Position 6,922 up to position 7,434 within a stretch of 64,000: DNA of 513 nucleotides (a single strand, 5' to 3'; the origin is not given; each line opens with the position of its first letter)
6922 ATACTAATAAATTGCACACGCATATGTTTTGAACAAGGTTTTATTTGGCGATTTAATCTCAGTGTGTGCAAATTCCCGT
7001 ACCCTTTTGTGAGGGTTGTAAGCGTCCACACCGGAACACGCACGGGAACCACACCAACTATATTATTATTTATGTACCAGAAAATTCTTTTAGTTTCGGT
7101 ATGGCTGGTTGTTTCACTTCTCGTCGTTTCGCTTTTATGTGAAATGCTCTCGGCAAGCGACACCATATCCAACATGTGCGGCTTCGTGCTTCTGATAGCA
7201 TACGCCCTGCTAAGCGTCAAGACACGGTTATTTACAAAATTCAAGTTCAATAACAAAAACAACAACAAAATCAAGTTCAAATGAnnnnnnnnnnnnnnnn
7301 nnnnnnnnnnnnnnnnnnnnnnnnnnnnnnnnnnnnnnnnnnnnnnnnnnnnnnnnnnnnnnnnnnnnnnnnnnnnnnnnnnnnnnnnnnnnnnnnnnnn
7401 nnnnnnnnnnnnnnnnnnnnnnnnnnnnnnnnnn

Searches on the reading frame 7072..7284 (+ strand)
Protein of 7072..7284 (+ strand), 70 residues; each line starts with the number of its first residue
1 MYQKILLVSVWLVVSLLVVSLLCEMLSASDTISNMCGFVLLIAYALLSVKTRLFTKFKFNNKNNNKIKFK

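Call 17: search_protein_families(library=pfam, proteins=[window:7072-7284:+], max_evalue=0.01)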
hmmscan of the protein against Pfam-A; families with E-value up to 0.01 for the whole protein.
window:7072-7284:+ (70 aa): 1 family
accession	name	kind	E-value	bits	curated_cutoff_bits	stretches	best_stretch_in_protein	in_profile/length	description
PF12911.12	OppC_N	-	0.005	17.1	23.9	0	4-29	14-39/53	N-terminal TM domain of oligopeptide transport permease C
